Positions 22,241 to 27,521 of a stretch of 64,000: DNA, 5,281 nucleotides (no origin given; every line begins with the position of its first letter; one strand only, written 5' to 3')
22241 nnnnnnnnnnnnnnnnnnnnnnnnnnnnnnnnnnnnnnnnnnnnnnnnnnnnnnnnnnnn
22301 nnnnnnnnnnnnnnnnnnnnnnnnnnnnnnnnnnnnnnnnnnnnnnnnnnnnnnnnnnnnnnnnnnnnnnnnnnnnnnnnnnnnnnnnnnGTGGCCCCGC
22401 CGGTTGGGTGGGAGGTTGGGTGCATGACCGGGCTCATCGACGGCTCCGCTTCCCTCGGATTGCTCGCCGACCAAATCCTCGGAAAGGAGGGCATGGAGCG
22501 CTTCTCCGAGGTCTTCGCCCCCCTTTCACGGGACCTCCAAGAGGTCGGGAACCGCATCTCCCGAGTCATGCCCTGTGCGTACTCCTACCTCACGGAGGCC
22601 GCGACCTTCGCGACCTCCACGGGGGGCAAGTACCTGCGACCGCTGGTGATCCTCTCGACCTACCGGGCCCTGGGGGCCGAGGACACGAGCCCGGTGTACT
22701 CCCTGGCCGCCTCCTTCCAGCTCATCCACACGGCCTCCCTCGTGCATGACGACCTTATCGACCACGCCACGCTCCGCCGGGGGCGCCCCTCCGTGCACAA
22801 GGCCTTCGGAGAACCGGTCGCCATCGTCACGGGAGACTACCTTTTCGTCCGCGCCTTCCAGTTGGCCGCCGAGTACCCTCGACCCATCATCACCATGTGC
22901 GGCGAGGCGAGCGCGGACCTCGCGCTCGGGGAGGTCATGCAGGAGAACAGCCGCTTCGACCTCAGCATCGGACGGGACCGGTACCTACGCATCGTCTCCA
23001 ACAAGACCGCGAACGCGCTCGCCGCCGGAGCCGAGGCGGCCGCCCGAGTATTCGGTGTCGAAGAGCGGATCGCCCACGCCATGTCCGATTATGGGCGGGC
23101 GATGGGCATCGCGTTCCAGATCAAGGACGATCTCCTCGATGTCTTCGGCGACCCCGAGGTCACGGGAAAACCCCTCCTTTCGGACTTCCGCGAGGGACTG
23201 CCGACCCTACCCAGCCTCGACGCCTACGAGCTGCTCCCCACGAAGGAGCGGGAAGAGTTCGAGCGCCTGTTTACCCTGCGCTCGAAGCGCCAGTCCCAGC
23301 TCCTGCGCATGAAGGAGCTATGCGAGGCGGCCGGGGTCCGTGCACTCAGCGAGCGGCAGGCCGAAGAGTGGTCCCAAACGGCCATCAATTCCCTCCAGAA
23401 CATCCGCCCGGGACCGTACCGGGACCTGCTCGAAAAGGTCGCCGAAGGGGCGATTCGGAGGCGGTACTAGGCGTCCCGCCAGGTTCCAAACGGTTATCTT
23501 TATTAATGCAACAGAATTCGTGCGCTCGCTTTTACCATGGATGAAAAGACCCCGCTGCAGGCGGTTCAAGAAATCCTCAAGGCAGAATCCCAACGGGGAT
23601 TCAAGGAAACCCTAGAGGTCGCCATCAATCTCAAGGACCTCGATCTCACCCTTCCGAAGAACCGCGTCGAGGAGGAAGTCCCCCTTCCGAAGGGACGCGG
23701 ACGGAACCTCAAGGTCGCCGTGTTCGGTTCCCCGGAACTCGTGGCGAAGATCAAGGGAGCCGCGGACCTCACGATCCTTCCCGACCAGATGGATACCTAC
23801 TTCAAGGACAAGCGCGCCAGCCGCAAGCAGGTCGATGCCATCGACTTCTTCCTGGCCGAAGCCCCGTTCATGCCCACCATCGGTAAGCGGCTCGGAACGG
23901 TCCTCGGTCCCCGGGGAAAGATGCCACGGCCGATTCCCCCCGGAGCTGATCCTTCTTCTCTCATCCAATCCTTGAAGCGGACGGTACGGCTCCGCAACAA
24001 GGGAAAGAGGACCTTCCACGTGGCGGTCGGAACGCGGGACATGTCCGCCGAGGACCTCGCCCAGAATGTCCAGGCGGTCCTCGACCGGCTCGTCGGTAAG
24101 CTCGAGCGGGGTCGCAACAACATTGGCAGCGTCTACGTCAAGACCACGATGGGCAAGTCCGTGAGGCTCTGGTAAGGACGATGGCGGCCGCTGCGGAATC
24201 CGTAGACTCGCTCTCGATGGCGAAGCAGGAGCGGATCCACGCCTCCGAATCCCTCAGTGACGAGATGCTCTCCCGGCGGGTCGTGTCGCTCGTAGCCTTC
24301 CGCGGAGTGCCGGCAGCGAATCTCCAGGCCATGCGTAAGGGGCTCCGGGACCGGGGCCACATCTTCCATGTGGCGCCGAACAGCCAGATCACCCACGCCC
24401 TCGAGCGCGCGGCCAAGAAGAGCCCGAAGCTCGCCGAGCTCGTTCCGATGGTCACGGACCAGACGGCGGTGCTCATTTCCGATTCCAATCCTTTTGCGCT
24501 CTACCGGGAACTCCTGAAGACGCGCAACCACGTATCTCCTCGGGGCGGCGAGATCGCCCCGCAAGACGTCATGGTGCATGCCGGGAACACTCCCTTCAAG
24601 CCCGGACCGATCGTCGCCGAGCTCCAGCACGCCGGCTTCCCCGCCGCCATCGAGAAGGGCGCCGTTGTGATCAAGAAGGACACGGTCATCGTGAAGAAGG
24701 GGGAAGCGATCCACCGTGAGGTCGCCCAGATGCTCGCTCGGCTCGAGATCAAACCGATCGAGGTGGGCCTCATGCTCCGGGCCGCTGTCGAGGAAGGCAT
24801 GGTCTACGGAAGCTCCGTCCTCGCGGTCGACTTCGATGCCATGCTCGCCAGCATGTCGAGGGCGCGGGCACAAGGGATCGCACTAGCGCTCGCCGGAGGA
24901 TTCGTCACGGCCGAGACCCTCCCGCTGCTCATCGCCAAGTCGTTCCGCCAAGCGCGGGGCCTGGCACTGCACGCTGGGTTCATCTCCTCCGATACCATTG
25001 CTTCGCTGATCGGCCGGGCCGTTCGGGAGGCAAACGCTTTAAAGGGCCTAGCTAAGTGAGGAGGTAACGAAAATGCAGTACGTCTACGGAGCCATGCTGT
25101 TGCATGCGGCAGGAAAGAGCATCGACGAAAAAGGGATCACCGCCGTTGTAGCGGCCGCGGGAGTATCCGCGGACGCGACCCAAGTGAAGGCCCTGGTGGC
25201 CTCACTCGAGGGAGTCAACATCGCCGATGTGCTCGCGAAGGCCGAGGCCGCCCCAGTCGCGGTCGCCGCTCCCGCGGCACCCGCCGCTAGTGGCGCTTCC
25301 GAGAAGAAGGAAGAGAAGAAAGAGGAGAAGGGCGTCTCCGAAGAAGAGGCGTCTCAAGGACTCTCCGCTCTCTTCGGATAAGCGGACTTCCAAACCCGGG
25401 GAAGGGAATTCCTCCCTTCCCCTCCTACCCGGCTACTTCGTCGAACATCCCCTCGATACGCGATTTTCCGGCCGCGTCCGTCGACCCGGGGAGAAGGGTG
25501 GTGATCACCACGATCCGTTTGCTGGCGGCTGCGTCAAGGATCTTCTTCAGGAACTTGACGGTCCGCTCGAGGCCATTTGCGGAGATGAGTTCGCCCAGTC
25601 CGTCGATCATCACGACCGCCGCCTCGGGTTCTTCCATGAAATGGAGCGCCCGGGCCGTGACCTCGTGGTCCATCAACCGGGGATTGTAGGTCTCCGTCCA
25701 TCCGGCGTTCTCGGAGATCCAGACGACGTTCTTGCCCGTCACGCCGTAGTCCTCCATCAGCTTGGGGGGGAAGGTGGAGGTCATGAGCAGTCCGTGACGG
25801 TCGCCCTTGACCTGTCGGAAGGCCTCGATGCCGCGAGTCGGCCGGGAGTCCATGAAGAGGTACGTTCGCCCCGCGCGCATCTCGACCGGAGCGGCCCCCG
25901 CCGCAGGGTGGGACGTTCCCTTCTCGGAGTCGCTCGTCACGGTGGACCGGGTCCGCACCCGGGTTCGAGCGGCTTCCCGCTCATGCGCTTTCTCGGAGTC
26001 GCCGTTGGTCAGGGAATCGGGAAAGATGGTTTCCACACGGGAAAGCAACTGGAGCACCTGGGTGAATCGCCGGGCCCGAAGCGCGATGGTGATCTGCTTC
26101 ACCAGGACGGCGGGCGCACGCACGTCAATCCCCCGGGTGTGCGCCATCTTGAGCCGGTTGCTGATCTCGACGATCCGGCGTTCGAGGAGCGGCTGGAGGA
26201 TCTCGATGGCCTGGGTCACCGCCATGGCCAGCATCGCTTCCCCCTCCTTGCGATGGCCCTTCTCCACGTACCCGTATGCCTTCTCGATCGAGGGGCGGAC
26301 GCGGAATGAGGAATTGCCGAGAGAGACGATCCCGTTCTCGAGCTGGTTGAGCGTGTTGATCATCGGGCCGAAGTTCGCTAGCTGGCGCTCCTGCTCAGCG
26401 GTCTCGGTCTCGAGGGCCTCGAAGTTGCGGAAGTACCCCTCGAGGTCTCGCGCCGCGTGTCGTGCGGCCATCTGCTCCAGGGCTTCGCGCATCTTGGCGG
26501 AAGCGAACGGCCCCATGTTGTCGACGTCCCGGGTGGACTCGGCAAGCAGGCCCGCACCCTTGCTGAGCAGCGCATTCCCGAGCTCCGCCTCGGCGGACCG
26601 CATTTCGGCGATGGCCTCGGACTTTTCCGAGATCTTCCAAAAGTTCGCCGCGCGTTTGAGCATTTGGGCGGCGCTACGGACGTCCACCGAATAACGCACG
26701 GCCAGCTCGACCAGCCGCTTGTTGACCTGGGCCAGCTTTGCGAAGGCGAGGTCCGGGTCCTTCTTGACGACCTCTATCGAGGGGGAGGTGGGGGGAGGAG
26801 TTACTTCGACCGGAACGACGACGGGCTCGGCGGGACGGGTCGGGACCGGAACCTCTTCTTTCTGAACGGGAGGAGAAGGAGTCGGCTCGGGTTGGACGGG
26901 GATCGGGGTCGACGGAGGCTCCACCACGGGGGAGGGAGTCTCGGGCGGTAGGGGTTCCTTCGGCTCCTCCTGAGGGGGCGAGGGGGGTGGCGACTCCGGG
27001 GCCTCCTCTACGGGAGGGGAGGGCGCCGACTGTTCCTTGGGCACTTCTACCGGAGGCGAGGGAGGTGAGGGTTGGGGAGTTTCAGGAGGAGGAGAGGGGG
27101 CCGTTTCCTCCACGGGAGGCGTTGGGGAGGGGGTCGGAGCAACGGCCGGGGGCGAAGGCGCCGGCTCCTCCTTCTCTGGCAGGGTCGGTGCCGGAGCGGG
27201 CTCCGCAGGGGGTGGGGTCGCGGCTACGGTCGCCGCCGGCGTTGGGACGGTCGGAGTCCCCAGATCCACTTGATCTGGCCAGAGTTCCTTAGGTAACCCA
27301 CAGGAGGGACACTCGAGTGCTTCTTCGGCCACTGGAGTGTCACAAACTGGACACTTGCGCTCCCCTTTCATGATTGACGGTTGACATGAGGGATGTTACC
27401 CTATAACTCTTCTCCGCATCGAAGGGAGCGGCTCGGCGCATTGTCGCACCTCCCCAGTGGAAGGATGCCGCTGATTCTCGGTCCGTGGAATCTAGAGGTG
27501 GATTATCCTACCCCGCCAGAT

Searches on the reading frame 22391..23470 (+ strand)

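Call 95: search_protein_families(library=pfam, proteins=[window:22391-23470:+], max_evalue=0.0001)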
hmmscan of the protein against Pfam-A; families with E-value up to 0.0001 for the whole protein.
window:22391-23470:+ (359 aa): 1 family
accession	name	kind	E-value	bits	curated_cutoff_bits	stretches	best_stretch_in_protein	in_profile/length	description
PF00348.22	polyprenyl_synt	-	7.4e-65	219.1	27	1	66-303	3-243/251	Polyprenyl synthetase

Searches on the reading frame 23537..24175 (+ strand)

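Call 95: search_protein_families(library=pfam, proteins=[window:23537-24175:+], max_evalue=0.0001)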
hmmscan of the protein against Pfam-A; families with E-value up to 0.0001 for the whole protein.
window:23537-24175:+ (212 aa): 1 family
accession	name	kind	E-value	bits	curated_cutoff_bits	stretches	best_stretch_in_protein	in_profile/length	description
PF00687.26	Ribosomal_L1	-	1.9e-48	165.1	32.2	1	14-206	1-197/198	Ribosomal protein L1p/L10e family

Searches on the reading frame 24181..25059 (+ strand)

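Call 95: search_protein_families(library=pfam, proteins=[window:24181-25059:+], max_evalue=0.0001)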
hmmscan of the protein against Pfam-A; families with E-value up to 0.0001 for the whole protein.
window:24181-25059:+ (292 aa): 2 families
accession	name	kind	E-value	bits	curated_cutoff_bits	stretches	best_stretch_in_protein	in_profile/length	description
PF17777.6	RL10P_insert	-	1.5e-17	63.7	29.1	1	121-190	2-71/71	Insertion domain in 60S ribosomal protein L10P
PF00466.25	Ribosomal_L10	-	1.2e-11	45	22.8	1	13-111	1-95/100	Ribosomal protein L10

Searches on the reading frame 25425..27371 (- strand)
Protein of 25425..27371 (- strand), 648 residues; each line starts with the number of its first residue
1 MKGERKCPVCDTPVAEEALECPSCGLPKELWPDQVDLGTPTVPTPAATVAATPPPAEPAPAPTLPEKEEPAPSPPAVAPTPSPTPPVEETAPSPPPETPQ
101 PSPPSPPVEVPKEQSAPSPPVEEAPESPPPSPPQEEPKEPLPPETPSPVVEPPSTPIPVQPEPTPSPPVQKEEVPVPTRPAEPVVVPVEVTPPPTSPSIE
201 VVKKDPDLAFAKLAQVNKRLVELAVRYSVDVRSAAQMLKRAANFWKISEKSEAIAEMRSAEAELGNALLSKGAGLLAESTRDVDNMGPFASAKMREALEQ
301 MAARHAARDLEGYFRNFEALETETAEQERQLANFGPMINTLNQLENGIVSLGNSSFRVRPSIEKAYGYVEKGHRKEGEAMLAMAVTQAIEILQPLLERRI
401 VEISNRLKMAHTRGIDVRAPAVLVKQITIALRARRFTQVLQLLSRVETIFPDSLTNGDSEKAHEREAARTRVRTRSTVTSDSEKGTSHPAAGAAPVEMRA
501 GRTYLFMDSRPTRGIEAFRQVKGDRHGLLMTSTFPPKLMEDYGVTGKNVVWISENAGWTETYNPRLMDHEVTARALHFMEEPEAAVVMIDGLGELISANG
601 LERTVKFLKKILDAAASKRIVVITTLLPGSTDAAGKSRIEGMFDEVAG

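Call 13: search_protein_families(library=pfam, proteins=[window:25425-27371:-], max_evalue=0.001)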
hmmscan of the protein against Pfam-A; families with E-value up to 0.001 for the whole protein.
window:25425-27371:- (648 aa): 2 families
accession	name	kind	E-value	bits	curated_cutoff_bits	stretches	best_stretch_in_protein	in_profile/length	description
PF05763.18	DUF835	-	2.3e-12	47.3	33.1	1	514-627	8-120/136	Protein of unknown function (DUF835)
PF24336.1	DUF7504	-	0.00014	22.9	27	1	581-646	112-176/179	Family of unknown function (DUF7504)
